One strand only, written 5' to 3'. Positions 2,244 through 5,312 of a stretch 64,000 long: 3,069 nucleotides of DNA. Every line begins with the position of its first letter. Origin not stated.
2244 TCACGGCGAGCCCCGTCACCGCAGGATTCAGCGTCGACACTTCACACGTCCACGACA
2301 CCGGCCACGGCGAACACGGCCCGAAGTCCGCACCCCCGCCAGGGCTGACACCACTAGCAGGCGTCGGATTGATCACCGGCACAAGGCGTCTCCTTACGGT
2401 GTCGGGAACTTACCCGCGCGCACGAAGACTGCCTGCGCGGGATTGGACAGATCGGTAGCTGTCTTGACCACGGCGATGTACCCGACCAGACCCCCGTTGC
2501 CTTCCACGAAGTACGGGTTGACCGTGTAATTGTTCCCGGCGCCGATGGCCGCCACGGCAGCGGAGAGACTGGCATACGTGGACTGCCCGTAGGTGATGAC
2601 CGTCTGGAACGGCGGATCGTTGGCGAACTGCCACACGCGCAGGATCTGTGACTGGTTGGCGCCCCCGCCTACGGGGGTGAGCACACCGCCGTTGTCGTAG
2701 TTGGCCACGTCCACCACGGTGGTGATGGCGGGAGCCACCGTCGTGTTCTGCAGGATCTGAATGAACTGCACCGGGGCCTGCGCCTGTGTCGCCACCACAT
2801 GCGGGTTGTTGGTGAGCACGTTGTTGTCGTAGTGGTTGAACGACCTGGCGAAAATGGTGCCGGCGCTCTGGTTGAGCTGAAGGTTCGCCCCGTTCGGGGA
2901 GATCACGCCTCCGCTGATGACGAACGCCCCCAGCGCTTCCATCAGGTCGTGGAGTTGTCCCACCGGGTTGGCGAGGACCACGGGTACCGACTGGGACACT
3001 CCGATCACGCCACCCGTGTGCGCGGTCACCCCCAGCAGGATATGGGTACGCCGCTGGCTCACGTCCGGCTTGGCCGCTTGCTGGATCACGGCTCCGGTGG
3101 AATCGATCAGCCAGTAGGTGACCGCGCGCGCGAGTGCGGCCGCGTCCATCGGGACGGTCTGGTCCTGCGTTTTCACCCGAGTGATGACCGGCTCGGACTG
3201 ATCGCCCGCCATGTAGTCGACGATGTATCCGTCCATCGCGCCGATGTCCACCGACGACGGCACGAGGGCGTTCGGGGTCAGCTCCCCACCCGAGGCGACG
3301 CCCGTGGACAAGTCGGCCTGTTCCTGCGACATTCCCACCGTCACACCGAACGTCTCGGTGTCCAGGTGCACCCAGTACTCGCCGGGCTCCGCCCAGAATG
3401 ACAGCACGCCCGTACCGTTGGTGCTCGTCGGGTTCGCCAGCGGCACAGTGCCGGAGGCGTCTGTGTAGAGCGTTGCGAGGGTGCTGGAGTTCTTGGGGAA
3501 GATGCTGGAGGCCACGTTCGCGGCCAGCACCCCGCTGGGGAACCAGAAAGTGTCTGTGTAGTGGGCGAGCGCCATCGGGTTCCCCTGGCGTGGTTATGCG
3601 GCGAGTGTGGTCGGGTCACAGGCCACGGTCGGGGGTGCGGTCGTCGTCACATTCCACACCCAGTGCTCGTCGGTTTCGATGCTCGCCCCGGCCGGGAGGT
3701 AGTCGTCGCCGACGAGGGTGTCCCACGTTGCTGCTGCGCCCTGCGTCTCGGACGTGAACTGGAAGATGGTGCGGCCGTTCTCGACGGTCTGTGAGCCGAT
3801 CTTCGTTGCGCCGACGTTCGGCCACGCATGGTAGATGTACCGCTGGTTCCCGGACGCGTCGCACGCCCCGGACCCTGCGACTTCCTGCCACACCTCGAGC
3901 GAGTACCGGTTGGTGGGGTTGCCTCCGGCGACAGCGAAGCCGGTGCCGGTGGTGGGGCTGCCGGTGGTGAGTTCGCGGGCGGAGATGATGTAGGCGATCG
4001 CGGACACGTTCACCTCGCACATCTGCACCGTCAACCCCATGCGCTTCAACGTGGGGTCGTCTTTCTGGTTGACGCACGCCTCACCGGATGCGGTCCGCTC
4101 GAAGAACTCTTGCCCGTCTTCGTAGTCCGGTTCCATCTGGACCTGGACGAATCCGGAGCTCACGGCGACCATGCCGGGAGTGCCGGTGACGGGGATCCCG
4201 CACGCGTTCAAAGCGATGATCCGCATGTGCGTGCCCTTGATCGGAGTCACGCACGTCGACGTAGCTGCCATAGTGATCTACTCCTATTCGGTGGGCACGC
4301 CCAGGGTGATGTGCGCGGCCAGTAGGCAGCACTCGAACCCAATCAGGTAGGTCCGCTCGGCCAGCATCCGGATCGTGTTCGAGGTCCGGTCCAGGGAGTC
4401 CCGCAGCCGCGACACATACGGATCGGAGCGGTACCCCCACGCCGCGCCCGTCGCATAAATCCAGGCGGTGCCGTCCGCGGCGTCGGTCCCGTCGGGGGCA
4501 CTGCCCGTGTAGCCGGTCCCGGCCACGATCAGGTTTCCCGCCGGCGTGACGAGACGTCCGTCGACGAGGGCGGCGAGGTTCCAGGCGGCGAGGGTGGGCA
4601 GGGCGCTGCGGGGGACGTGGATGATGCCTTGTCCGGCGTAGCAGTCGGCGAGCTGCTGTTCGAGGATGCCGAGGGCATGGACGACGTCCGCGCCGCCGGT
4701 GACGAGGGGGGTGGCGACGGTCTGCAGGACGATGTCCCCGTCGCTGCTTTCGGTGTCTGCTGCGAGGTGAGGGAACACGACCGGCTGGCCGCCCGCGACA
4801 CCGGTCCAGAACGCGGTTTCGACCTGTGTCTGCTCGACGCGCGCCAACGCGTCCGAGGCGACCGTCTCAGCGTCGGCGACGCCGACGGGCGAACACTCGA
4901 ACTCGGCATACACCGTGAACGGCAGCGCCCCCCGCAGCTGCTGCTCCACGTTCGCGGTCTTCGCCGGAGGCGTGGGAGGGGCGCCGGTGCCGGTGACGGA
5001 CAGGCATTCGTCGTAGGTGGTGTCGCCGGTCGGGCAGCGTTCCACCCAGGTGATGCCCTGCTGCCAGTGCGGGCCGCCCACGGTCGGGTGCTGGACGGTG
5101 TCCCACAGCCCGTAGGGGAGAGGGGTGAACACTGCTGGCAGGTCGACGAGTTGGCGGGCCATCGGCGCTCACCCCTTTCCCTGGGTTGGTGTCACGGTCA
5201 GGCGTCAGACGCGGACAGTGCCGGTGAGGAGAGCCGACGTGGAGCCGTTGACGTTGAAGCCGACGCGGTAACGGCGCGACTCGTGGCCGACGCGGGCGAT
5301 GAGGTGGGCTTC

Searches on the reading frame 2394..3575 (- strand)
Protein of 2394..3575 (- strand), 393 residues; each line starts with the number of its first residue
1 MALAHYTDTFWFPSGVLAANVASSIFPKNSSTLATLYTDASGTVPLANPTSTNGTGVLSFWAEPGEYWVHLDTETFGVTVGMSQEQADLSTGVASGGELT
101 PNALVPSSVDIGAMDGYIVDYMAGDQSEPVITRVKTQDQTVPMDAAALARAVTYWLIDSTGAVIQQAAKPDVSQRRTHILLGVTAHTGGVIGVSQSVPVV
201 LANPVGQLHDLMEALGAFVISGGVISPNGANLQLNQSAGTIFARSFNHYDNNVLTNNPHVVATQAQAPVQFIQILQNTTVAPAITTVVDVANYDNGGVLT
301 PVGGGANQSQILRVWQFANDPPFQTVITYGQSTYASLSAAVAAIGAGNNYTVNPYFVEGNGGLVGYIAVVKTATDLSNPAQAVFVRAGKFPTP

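Call 26: search_protein_families(library=phrogs, proteins=[window:2394-3575:-], max_evalue=0.001)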
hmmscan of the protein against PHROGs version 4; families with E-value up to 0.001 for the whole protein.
window:2394-3575:- (393 aa): 3 families
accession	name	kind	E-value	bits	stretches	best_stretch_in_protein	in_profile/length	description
phrog_16641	-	tail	1e-71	243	1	87-390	436-736/1296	tail fiber protein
phrog_24355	-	moron, auxiliary metabolic gene and host takeover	5.5e-21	75.7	1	1-86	1-86/470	polysaccharide deacetylase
phrog_5668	-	tail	1.1e-11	44.2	1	90-349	404-650/1567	tail fiber protein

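Call 98: search_protein_families(library=pfam, proteins=[window:2394-3575:-], max_evalue=0.01)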
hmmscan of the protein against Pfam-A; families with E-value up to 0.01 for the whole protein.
window:2394-3575:- (393 aa): 0 families

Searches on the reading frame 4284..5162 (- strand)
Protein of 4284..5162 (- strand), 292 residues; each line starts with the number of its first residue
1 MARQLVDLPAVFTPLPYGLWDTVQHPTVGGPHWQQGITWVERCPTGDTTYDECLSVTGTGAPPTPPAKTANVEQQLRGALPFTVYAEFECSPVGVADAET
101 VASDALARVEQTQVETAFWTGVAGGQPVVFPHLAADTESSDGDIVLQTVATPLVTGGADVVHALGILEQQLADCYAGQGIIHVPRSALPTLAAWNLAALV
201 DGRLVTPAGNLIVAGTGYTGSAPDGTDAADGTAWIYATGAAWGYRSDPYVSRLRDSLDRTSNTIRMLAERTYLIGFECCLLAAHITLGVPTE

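Call 26: search_protein_families(library=phrogs, proteins=[window:4284-5162:-], max_evalue=0.001)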
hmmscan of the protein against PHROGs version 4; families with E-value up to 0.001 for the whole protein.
window:4284-5162:- (292 aa): 1 family
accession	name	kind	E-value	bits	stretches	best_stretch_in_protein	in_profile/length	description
phrog_779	-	unknown function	4.3e-48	165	1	12-287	19-273/284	-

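Call 98: search_protein_families(library=pfam, proteins=[window:4284-5162:-], max_evalue=0.01)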
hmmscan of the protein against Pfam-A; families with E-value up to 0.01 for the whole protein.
window:4284-5162:- (292 aa): 0 families
